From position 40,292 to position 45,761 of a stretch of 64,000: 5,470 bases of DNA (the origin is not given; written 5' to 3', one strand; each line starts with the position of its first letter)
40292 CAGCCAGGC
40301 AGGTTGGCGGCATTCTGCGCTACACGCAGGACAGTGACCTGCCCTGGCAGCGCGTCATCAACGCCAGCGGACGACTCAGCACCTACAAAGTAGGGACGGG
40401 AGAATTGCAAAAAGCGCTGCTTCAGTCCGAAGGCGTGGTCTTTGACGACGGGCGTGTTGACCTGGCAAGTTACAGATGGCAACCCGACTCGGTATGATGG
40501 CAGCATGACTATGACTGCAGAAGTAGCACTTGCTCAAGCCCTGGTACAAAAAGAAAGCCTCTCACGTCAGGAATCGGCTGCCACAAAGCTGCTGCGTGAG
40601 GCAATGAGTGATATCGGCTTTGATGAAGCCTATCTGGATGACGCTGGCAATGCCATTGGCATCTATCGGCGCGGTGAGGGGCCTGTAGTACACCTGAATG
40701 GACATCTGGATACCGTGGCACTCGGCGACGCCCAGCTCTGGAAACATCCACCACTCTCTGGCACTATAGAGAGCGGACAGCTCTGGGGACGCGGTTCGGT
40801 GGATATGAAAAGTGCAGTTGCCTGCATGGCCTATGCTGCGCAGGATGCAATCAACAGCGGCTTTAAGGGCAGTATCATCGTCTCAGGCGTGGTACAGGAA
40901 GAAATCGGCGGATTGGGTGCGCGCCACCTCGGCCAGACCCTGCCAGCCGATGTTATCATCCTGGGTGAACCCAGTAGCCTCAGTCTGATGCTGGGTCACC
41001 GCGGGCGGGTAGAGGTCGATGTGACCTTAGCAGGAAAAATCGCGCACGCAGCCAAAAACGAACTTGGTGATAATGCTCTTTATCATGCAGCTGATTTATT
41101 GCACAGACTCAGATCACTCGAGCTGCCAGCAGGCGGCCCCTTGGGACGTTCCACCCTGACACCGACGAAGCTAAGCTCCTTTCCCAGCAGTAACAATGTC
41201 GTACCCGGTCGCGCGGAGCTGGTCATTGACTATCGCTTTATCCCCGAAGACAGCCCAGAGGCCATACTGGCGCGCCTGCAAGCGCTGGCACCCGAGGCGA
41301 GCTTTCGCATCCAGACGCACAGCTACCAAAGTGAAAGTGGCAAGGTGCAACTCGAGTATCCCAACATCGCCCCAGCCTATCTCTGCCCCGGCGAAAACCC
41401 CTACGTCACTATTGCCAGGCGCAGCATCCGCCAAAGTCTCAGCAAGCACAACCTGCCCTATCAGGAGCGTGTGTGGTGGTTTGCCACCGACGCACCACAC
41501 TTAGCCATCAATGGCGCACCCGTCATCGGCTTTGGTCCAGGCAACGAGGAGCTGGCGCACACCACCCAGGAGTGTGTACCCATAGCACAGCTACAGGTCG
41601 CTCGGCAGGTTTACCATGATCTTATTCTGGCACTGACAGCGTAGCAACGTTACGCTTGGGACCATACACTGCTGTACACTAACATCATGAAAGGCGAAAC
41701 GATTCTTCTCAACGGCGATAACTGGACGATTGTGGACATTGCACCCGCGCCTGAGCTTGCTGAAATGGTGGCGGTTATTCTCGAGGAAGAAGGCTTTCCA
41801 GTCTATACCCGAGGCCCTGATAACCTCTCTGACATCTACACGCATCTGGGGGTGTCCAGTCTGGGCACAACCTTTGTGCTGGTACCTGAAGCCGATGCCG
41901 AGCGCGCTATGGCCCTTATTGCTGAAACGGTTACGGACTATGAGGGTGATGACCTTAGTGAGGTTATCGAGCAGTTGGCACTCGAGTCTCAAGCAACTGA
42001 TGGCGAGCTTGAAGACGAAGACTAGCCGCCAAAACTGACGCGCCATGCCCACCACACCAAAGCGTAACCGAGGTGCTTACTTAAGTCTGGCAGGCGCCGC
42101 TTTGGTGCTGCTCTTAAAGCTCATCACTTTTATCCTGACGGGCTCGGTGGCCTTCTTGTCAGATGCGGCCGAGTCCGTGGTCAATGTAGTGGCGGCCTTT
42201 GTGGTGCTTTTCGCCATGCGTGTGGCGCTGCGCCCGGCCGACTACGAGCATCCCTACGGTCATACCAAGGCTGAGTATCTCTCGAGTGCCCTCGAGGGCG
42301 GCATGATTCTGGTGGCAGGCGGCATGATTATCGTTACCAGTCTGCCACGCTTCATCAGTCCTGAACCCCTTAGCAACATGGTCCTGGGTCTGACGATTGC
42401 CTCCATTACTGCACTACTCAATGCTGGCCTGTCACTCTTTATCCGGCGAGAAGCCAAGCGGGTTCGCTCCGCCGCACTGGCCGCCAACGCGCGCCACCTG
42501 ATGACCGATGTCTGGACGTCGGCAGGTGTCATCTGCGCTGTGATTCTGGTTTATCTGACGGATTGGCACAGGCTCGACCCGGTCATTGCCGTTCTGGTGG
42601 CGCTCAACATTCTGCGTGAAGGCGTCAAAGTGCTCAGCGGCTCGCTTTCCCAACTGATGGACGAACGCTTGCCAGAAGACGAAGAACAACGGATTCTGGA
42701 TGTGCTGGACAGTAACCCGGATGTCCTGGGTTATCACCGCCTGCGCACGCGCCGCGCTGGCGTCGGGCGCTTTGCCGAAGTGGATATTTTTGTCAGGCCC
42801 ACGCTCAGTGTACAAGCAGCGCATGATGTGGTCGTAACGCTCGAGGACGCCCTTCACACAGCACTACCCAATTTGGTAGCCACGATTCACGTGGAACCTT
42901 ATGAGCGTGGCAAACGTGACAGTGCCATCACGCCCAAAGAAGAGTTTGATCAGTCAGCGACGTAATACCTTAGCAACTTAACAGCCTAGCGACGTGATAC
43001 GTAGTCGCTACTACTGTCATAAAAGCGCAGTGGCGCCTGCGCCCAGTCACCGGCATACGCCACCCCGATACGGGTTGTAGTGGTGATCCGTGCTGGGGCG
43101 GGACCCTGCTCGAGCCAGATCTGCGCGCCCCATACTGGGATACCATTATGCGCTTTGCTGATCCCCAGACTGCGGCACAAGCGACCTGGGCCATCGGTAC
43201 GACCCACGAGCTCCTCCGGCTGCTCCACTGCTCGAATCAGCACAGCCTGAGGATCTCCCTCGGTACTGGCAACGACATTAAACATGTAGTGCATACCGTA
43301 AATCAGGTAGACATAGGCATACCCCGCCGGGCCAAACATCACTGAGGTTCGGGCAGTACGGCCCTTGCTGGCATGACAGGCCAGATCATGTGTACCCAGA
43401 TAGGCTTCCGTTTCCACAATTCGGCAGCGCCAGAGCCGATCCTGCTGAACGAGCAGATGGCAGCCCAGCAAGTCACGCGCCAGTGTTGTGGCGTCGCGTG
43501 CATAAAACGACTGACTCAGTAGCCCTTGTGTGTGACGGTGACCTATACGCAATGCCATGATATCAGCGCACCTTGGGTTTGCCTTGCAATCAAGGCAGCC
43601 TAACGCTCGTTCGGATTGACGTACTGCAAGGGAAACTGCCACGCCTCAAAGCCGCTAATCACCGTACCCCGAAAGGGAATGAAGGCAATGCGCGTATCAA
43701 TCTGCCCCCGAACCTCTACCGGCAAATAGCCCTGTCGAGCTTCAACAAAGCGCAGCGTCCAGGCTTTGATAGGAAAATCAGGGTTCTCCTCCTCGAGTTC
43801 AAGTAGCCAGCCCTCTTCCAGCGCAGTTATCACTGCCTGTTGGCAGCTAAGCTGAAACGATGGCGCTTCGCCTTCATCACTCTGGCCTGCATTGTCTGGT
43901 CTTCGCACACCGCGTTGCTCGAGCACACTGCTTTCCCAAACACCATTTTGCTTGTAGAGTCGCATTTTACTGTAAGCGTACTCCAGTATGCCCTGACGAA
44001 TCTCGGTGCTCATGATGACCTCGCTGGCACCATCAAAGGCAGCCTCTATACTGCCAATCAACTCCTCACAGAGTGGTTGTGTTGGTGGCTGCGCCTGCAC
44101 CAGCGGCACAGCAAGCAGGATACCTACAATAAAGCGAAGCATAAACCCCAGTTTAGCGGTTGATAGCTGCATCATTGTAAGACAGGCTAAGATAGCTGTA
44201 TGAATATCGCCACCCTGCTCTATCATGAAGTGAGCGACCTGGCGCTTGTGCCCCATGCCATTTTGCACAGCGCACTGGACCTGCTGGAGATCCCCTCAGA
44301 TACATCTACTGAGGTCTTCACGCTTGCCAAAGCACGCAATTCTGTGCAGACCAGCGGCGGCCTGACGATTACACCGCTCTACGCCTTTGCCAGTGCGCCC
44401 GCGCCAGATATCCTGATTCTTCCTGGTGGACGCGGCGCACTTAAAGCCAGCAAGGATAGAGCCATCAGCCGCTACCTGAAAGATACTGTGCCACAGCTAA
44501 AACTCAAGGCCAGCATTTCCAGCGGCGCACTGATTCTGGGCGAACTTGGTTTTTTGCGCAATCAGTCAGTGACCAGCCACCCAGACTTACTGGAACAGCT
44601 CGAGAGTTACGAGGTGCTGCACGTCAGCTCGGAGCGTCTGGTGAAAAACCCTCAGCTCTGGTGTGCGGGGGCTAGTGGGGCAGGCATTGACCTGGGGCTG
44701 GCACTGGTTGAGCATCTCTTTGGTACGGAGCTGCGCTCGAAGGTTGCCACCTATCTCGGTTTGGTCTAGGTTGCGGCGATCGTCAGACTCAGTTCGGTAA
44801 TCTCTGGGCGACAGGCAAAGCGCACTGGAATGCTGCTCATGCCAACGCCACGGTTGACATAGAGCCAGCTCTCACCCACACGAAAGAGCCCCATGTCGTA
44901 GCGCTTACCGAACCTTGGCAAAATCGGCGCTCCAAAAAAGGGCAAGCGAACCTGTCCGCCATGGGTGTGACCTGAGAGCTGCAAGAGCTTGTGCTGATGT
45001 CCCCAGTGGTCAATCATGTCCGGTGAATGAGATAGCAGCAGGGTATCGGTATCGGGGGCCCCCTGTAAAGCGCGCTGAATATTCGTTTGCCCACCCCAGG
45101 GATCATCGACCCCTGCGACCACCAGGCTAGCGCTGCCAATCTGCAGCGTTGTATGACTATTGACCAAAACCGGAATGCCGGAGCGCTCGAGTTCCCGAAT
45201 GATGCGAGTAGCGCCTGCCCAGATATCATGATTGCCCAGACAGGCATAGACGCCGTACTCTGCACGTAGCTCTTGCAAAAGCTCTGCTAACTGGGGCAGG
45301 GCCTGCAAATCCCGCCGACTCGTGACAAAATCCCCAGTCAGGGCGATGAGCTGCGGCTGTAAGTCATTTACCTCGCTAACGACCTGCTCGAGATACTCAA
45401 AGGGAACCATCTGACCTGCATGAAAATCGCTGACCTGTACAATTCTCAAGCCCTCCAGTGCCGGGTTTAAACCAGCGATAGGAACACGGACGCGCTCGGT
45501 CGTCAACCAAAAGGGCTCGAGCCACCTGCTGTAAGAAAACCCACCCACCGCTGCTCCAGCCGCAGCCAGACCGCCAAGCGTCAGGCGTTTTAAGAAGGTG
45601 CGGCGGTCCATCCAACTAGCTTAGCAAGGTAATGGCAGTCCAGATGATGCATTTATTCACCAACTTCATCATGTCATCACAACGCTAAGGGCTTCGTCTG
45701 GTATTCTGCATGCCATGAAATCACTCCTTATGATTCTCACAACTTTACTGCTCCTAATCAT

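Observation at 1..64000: Hyper-abundant palindromic hexamer CTCGAG (XhoI-type site) across coding and non-coding DNA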

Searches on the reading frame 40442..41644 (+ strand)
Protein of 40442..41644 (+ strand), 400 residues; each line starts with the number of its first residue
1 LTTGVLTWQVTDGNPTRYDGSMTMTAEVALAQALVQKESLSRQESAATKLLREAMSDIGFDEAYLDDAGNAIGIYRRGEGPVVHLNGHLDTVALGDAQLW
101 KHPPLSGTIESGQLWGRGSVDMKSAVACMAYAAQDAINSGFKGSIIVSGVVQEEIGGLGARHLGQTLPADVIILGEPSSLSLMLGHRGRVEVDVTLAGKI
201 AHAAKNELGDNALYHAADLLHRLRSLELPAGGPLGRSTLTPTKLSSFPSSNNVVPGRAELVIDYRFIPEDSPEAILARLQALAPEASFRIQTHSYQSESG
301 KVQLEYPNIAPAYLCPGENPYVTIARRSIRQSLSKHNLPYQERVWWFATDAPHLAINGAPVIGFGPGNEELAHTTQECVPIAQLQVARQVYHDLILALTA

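Call 31: search_protein_families(library=pfam, proteins=[window:40442-41644:+], max_evalue=0.00001)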
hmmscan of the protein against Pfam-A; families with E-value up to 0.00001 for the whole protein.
window:40442-41644:+ (400 aa): 2 families
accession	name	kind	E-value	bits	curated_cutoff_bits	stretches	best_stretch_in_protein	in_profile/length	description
PF01546.33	Peptidase_M20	-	1.9e-27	97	24.6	1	85-396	2-205/206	Peptidase family M20/M25/M40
PF07687.19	M20_dimer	-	6.7e-18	65.1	21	1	185-285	2-101/107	Peptidase dimerisation domain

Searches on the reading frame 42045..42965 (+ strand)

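Call 31: search_protein_families(library=pfam, proteins=[window:42045-42965:+], max_evalue=0.00001)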
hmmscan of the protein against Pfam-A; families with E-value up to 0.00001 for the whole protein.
window:42045-42965:+ (306 aa): 2 families
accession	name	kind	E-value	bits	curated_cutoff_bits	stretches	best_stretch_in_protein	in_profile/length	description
PF01545.26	Cation_efflux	-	1.2e-44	152.9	26.6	1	13-205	3-198/198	Cation efflux family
PF16916.11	ZT_dimer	-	4e-19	68.8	26.7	1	209-286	1-78/78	Dimerisation domain of Zinc Transporter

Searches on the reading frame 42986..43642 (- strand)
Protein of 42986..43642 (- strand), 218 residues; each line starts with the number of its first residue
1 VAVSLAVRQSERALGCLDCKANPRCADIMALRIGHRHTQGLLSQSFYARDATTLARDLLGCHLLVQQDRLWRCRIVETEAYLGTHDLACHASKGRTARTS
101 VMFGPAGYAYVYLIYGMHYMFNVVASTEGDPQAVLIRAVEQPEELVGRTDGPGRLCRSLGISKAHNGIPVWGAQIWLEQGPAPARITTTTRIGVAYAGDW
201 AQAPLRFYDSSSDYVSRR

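Call 31: search_protein_families(library=pfam, proteins=[window:42986-43642:-], max_evalue=0.00001)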
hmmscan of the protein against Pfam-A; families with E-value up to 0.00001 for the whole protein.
window:42986-43642:- (218 aa): 1 family
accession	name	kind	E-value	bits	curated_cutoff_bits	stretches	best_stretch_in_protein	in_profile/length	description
PF02245.21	Pur_DNA_glyco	-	1e-55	188.3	27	1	45-210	1-178/181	Methylpurine-DNA glycosylase (MPG)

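Call 75: search_protein_families(library=ncbifam, proteins=[window:42986-43642:-], max_evalue=0.001)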
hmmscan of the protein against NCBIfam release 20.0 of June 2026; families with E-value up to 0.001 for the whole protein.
window:42986-43642:- (218 aa): 6 families
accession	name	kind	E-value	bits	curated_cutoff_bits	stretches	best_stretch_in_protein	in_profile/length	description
TIGR00567.1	3mg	subfamily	2.3e-53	180.6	116.35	1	43-216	2-192/192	DNA-3-methyladenine glycosylase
NF002001.0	PRK00802.1-1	equivalog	3.4e-46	157.3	272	2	42-143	3-106/202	DNA-3-methyladenine glycosylase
NF002004.0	PRK00802.1-4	equivalog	4.4e-46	156.7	211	1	41-198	6-161/182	DNA-3-methyladenine glycosylase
NF002003.0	PRK00802.1-3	equivalog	1.4e-45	155.2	182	1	41-217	6-193/203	DNA-3-methyladenine glycosylase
NF002002.0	PRK00802.1-2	equivalog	3.2e-44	150.7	249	1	42-217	6-195/197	DNA-3-methyladenine glycosylase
NF002005.0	PRK00802.1-5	equivalog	3.4e-17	62.9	229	1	40-139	7-103/230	DNA-3-methyladenine glycosylase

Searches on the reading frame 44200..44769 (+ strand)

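Call 31: search_protein_families(library=pfam, proteins=[window:44200-44769:+], max_evalue=0.00001)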
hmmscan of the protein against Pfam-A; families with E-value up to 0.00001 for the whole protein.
window:44200-44769:+ (189 aa): 1 family
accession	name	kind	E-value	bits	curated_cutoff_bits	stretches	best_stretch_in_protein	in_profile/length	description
PF01965.30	DJ-1_PfpI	-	4.9e-14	52.9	26.6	1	35-171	26-164/165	DJ-1/PfpI family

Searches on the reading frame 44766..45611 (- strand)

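Call 31: search_protein_families(library=pfam, proteins=[window:44766-45611:-], max_evalue=0.00001)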
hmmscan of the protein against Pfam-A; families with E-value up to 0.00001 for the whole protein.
window:44766-45611:- (281 aa): 2 families
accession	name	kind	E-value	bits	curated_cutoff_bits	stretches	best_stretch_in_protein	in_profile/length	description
PF00149.33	Metallophos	-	6.2e-10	40.3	21.5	1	55-217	1-189/191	Calcineurin-like phosphoesterase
PF12850.12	Metallophos_2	-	6.4e-06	26.7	27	0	56-243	2-149/154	Calcineurin-like phosphoesterase superfamily domain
